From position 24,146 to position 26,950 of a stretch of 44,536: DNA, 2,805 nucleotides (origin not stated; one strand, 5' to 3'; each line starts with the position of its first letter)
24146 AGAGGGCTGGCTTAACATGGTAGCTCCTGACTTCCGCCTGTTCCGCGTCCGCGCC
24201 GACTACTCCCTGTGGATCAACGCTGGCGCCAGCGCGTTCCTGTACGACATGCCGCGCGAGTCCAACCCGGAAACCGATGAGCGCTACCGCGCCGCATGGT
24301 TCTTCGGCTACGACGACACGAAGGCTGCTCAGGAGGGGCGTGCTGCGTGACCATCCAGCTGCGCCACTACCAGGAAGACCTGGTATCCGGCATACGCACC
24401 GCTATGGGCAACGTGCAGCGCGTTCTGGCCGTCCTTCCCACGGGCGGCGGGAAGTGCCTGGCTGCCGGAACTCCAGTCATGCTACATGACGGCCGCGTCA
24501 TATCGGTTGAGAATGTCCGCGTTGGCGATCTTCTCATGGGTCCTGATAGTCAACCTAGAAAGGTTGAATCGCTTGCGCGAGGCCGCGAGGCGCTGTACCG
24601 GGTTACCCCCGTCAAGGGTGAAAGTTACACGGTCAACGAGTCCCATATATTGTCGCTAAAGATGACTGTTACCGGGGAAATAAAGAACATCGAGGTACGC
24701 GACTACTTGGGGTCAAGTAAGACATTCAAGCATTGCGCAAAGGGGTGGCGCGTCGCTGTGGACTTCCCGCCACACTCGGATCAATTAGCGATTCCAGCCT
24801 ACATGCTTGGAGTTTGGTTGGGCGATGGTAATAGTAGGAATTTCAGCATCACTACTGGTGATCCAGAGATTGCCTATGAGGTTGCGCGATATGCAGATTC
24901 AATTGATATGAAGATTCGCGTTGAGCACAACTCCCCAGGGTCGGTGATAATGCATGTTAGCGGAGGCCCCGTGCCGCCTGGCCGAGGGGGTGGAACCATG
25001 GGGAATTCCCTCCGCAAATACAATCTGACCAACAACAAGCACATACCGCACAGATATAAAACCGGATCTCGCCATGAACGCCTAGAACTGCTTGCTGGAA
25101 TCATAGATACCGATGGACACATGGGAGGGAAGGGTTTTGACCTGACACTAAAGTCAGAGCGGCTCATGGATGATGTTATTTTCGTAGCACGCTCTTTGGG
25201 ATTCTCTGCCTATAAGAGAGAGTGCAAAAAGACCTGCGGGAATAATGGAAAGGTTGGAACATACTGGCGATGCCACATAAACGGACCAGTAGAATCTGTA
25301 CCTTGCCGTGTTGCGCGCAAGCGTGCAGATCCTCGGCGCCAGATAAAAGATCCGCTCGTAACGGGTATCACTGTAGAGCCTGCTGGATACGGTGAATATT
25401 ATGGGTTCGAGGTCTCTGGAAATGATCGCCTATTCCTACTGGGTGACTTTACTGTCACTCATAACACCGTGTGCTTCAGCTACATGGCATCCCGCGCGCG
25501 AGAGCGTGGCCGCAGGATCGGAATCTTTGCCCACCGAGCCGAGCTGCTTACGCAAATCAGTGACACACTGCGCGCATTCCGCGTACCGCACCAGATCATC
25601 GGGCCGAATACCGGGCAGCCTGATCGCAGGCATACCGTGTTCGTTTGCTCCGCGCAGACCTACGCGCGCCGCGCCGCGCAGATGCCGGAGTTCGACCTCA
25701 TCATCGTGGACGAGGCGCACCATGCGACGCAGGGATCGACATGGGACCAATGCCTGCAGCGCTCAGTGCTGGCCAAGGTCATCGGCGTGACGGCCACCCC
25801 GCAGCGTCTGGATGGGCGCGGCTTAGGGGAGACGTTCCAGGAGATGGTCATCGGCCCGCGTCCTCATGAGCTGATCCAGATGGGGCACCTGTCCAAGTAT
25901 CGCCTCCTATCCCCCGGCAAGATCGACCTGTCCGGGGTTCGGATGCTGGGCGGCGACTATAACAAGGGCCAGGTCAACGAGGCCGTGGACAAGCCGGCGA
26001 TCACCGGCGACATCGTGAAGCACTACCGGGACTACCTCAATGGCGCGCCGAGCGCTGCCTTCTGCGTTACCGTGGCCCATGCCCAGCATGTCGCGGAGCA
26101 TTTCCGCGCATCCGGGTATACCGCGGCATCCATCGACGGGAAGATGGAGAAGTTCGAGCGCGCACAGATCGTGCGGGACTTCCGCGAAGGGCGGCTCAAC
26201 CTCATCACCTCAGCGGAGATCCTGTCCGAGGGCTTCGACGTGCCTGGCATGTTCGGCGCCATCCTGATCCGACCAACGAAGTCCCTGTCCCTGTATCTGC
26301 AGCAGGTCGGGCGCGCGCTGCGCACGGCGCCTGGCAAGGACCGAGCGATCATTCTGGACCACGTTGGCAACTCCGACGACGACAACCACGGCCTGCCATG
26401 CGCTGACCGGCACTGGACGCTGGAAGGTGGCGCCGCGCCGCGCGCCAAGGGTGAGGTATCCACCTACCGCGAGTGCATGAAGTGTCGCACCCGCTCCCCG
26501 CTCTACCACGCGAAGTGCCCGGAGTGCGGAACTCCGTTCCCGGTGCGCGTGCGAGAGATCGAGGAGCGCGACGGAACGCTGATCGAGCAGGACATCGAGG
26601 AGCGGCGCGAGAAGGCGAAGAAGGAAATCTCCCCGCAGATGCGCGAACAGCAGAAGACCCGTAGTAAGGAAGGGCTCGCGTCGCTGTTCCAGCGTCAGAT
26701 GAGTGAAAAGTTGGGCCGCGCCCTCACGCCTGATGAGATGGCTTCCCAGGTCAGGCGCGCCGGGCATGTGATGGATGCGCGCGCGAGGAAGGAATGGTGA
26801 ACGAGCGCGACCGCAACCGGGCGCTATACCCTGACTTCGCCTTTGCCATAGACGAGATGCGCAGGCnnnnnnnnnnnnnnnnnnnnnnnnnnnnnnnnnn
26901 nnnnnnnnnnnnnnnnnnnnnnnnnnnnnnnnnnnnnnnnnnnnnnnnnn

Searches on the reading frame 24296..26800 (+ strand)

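Call 71: search_protein_families(library=pfam, proteins=[window:24296-26800:+], max_evalue=0.001)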
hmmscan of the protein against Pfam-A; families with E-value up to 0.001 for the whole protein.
window:24296-26800:+ (834 aa): 6 families
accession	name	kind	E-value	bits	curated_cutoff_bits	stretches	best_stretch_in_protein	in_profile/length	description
PF05203.21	Hom_end_hint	-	8.4e-16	59.1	32.1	1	54-129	1-85/228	Hom_end-associated Hint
PF04851.21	ResIII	-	3.4e-15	56.8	22.5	1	397-504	43-164/164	Type III restriction enzyme, res subunit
PF00271.37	Helicase_C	-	1.4e-14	54.7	23.5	1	583-677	15-109/110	Helicase conserved C-terminal domain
PF05204.19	Hom_end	-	3.4e-10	40.5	21.1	1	261-329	13-85/110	Homing endonuclease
PF14528.11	LAGLIDADG_3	-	5.1e-06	27.1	22.5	0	262-317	3-62/82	LAGLIDADG-like domain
PF00270.35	DEAD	-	0.00018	21.7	26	0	458-503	110-161/167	DEAD/DEAH box helicase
